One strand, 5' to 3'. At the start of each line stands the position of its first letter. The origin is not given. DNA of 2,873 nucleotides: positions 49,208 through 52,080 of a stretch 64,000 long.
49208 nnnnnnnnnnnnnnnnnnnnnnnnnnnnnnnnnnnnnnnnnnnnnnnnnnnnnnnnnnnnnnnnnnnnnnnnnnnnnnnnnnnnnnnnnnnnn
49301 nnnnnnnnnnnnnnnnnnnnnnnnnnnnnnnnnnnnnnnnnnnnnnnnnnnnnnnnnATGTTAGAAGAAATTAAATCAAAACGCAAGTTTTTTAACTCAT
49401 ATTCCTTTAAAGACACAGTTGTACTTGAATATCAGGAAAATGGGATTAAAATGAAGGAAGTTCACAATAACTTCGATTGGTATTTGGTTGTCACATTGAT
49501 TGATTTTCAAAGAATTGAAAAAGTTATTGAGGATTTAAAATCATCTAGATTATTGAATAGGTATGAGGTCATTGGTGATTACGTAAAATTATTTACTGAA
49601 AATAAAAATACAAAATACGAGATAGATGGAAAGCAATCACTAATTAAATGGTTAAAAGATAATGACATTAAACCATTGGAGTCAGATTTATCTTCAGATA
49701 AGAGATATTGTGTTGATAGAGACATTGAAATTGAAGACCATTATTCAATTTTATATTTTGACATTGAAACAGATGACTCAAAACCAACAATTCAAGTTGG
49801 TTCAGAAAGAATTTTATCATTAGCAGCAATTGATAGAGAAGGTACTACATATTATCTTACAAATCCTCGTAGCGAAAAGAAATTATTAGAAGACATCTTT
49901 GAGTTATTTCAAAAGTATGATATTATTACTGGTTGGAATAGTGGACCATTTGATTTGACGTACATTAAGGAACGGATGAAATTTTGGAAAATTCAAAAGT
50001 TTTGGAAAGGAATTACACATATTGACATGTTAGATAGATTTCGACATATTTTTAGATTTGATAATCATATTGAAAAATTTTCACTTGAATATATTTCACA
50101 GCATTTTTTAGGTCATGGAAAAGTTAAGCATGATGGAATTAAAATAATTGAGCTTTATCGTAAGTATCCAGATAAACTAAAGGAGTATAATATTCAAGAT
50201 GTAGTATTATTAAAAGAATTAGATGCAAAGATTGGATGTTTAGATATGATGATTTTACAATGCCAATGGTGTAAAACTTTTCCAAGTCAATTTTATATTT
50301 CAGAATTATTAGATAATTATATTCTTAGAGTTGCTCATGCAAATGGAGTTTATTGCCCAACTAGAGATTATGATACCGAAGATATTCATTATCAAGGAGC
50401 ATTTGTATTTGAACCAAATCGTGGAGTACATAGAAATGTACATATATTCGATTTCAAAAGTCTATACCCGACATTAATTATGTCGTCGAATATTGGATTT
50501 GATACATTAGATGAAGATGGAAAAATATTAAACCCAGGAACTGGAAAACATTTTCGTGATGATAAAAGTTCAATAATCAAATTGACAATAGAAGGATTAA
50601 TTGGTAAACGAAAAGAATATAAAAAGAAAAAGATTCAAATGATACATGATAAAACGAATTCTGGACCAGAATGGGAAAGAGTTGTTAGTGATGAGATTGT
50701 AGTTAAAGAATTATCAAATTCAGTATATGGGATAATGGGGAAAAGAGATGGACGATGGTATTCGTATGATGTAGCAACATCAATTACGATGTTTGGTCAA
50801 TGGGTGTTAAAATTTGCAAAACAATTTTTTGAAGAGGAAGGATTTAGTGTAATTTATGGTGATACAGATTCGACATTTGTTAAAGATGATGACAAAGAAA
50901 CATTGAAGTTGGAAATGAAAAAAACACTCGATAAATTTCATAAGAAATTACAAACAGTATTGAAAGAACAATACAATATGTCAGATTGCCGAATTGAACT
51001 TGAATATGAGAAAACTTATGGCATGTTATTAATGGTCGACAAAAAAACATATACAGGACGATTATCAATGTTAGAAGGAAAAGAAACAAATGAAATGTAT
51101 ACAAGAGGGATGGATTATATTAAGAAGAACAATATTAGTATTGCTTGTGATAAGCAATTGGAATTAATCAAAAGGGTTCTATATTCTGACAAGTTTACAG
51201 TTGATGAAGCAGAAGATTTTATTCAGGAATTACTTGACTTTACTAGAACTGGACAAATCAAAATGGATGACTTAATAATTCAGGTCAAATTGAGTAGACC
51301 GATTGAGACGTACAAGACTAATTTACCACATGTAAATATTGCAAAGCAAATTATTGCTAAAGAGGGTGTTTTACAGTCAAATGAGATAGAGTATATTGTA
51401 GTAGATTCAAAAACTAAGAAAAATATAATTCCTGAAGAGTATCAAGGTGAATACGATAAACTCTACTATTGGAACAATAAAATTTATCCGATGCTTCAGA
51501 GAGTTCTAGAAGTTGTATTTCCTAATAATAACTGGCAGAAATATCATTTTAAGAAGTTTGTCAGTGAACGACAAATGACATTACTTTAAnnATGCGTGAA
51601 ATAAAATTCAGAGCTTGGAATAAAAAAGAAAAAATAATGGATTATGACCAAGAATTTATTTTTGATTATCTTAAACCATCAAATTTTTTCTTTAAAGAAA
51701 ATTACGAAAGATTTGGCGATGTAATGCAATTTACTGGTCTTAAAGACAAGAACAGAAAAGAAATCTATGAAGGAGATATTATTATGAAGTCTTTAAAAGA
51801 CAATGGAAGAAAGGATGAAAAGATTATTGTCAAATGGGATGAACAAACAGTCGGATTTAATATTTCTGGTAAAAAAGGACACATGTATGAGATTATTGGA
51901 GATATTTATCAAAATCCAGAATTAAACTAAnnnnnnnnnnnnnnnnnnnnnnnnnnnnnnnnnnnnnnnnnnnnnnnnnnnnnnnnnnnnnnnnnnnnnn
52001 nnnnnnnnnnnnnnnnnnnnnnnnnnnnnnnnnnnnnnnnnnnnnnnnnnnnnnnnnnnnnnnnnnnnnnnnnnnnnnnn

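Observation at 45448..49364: Nucleotide and sugar-nucleotide gene set beside the DNA polymerase suggests DNA hypermodification (or glycan modification)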

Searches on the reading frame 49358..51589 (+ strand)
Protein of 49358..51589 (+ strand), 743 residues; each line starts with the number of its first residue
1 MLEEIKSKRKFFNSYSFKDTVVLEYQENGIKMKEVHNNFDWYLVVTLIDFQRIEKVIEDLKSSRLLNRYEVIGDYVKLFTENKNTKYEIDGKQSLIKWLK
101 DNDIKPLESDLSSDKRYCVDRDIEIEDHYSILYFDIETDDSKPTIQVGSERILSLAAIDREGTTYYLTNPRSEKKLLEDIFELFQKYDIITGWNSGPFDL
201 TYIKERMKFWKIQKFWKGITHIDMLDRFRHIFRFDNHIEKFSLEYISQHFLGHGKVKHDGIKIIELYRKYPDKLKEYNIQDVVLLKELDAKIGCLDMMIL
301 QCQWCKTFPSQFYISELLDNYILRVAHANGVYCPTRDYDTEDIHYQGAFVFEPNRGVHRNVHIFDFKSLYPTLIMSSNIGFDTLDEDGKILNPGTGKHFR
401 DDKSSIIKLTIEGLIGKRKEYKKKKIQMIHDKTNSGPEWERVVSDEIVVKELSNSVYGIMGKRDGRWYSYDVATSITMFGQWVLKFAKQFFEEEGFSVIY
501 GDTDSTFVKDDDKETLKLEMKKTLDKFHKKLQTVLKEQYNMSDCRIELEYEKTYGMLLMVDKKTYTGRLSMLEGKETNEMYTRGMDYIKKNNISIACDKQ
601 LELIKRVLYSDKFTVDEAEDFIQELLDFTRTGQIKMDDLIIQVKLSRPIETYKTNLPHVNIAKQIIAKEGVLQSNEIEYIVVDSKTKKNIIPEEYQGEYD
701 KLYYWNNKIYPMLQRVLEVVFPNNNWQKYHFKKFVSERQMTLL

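Call 3: search_protein_families(library=pfam, proteins=[window:49358-51589:+], max_evalue=0.01)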
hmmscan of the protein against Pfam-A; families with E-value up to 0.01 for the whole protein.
window:49358-51589:+ (743 aa): 3 families
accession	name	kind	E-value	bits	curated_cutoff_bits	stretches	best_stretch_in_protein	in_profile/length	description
PF00136.26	DNA_pol_B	-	7.2e-52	177.1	23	1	320-690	17-416/453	DNA polymerase family B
PF13482.12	RNase_H_2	-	1.8e-11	44.7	22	1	132-289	1-161/165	RNase_H superfamily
PF03104.25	DNA_pol_B_exo1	-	2.2e-08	34.2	23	1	168-242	138-207/242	DNA polymerase family B, exonuclease domain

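Call 10: search_protein_families(library=phrogs, proteins=[window:49358-51589:+], max_evalue=0.001)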
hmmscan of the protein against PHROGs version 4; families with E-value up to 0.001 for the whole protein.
window:49358-51589:+ (743 aa): 4 families
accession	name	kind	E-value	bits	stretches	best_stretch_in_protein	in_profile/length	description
phrog_262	-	DNA, RNA and nucleotide metabolism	7.8e-72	243.6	2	217-624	255-715/856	DNA polymerase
phrog_2062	-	DNA, RNA and nucleotide metabolism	2e-34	120.1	2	217-430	256-487/502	DNA polymerase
phrog_403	-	DNA, RNA and nucleotide metabolism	7.1e-18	65.6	1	91-288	24-242/321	DNA polymerase exonuclease subunit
phrog_1918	-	DNA, RNA and nucleotide metabolism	9.7e-11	42.3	1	445-676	38-292/382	DNA polymerase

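Call 11: search_dna_similar(query=window:49358-51589:+, collection=phages, mode=protein, max_rows=15)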
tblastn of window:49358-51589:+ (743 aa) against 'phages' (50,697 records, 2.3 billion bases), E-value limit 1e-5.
Records with a match: 2120; places in all: 2120; records where one place covers at least 80% of the query: 1.
Best place of each record, by identity: <60% 2120.
By first word of the organism name: Escherichia 634; Synechococcus 377; Klebsiella 285; Shigella 82; Acinetobacter 69; Cyanophage 61; Vibrio 57; Enterobacter 56; Enterobacteria 47; Salmonella 41; and 56 more.
By host as written in the record: - 356; Escherichia coli 267; Synechococcus 107; Klebsiella pneumoniae 96; Synechococcus sp. 38; Synechococcus sp. WH7803 28; Escherichia coli O157:H7 27; Escherichia coli B 26; and 475 more.
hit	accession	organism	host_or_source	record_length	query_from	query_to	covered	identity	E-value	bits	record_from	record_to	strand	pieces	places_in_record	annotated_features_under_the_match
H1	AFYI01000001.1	Salmonella enterica subsp. enterica serovar Infantis str. ...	Homo sapiens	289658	45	706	89%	23.4%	3e-27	125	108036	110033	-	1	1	DNA polymerase II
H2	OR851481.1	Salmonella phage S.Kent 1-2-1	Salmonella enterica subsp. enterica ...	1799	119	706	79%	23.1%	5e-27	122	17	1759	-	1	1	record has no annotation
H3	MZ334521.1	Halorubrum tailed virus 25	Halorubrum sp.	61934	119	664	73%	23.8%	1e-18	97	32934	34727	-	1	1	DNA polymerase elongation subunit family B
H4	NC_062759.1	Halorubrum tailed virus 25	Halorubrum sp.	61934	119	664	73%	23.8%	1e-18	97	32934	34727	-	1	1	DNA polymerase elongation subunit family B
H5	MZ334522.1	Halorubrum tailed virus 27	Halorubrum sp.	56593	131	608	64%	26.4%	5e-30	134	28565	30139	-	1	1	DNA polymerase elongation subunit family B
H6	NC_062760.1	Halorubrum tailed virus 27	Halorubrum sp.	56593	131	608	64%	26.4%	5e-30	134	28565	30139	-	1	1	DNA polymerase elongation subunit family B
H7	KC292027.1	Halovirus HCTV-5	Haloarcula californiae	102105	167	669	68%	24.7%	4e-21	105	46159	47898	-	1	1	88: DNA polymerase elongation subunit (family B)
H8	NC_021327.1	Halovirus HCTV-5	Haloarcula californiae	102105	167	669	68%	24.7%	4e-21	105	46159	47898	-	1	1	88: DNA polymerase elongation subunit (family B)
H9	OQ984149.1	Phage C48C1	-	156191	131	625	67%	23.5%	2e-20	103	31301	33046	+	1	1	DNA polymerase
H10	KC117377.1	Haloarcula vallismortis tailed virus 1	Haloarcula vallismortis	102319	167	669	68%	23.1%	1e-18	97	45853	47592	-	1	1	91: DNA polymerase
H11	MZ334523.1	Haloarcula virus HVTV-2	Haloarcula vallismortis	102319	167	669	68%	23.1%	1e-18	97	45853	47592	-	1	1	DNA polymerase elongation subunit family B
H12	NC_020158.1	Haloarcula vallismortis tailed virus 1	Haloarcula vallismortis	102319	167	669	68%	23.1%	1e-18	97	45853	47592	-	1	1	91: DNA polymerase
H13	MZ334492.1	Halorubrum phage HRTV-14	Halorubrum sp.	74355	123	587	63%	24.6%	5e-17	92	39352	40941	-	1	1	DNA polymerase elongation subunit family B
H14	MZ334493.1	Halorubrum phage HRTV-17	Halorubrum sp.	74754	123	587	63%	24.6%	5e-17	92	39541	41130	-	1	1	DNA polymerase elongation subunit family B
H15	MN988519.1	Rhizobium phage RHph_I1_18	Rhizobium phaseoli I1_18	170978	173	612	59%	26.0%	1e-19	100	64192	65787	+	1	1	DNA polymerase family B protein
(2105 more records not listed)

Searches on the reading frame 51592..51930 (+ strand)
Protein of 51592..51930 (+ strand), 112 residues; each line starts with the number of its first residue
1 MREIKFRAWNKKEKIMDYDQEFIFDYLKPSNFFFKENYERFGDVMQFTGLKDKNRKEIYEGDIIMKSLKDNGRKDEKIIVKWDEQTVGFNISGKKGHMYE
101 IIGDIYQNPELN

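Call 129: search_protein_families(library=phrogs, proteins=[window:51592-51930:+], max_evalue=0.001)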
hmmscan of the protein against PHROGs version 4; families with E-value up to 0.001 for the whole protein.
window:51592-51930:+ (112 aa): 4 families
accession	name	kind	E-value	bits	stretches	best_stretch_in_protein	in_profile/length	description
phrog_98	-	unknown function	2.2e-26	93.6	1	1-111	25-149/208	-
phrog_8684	-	unknown function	5.7e-08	33.9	1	44-76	61-93/164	-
phrog_24347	-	unknown function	3e-06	27.7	1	4-69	133-197/245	-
phrog_9246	-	unknown function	1.4e-05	26.3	0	4-66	3-75/82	-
